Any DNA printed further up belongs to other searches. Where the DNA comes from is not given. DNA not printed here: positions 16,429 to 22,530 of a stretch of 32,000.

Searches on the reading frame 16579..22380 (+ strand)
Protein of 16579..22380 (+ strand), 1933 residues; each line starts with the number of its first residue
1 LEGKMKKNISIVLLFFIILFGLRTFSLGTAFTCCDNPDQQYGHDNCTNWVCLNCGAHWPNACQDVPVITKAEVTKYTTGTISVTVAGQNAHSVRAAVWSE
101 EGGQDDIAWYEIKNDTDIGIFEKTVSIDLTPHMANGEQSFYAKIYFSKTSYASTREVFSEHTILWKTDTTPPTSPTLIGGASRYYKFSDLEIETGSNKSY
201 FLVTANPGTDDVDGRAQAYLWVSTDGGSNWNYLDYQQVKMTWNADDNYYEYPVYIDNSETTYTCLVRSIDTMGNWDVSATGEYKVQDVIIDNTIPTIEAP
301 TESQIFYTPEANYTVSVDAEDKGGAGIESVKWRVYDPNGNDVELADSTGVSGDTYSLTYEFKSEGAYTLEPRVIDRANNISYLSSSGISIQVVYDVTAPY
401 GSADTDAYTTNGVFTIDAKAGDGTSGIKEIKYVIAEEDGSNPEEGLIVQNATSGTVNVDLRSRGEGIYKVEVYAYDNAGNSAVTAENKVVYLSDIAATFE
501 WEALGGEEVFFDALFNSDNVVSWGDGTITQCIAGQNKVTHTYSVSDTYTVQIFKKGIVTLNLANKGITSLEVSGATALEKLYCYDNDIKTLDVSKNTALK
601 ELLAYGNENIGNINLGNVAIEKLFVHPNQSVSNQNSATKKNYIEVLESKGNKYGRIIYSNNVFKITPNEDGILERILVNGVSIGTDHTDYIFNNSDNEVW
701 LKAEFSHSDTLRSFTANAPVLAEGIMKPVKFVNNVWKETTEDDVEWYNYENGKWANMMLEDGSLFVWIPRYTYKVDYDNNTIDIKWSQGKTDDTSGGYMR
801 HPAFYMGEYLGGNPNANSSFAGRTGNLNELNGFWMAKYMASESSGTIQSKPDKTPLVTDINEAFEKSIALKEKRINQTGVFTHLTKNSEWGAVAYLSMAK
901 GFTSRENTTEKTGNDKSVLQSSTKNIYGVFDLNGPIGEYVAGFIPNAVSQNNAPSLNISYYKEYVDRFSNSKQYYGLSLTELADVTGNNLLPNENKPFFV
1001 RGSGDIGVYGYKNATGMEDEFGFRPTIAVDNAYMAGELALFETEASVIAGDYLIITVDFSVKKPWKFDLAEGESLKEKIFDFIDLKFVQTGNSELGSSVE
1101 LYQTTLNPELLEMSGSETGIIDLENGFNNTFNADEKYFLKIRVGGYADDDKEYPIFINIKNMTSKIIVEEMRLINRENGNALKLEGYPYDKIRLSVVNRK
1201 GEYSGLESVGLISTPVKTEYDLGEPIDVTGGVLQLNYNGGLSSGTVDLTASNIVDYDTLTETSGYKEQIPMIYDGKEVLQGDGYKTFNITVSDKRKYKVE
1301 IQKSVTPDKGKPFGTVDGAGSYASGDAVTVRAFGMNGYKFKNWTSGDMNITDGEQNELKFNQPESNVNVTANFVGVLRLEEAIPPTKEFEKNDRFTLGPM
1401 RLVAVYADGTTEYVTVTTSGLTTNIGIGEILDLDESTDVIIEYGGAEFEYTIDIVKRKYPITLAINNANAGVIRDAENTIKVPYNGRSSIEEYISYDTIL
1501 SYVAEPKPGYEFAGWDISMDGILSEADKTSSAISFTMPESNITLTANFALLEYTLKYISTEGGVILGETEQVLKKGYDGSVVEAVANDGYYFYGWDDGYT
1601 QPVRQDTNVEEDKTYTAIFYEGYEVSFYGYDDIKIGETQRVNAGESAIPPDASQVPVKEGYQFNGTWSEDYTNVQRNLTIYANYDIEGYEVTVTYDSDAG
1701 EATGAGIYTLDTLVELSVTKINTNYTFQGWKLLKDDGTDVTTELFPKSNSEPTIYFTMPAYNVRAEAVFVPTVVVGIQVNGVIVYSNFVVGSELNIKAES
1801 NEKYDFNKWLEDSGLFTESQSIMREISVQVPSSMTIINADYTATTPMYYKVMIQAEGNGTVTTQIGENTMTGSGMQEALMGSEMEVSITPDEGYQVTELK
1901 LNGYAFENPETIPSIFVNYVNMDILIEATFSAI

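Call 12: search_protein_families(library=pfam, proteins=[window:16579-22380:+])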
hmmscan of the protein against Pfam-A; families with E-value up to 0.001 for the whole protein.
window:16579-22380:+ (1933 aa): 5 families
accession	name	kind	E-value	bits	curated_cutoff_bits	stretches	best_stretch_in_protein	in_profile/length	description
PF18998.6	Flg_new_2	-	3.6e-44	149.1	23.6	3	1314-1374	11-70/73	Divergent InlB B-repeat domain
PF09479.16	Flg_new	-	1.1e-13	51.5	27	0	1692-1743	2-51/65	Listeria-Bacteroides repeat domain (List_Bact_rpt)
PF08481.16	GBS_Bsp-like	-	7e-08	32.8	31.6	1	75-150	6-81/92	GBS Bsp-like repeat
PF12245.14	Big_3_2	-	2.5e-05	24.9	23.3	0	378-490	5-119/122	Bacterial Ig-like domain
PF00630.25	Filamin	-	0.00019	22.7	26.9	0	312-370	22-79/93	Filamin/ABP280 repeat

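Call 48: search_solved_structures(query=window:16591-22377:+, max_evalue=0.01)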
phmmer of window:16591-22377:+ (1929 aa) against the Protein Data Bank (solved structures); distinct sequences matched with E-value up to 0.01: 1.
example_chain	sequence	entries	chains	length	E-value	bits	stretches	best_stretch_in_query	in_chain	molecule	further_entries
3bz5_A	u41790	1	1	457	0.002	18.5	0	552-609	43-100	Internalin-J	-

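Call 49: search_protein_families(library=ncbifam, proteins=[window:16591-22377:+], max_evalue=0.01)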
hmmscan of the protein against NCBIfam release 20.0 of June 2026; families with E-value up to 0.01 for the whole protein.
window:16591-22377:+ (1929 aa): 2 families
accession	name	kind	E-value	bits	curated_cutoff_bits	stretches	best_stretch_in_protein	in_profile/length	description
TIGR02543.1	List_Bact_rpt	repeat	5.2e-10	39.5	20.95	0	1503-1544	3-40/44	TIGR02543 family repeat protein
NF047446.1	barrel_OmpL47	domain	4.4e-05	23.8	40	1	409-481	6-62/68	OmpL47-type beta-barrel domain-containing protein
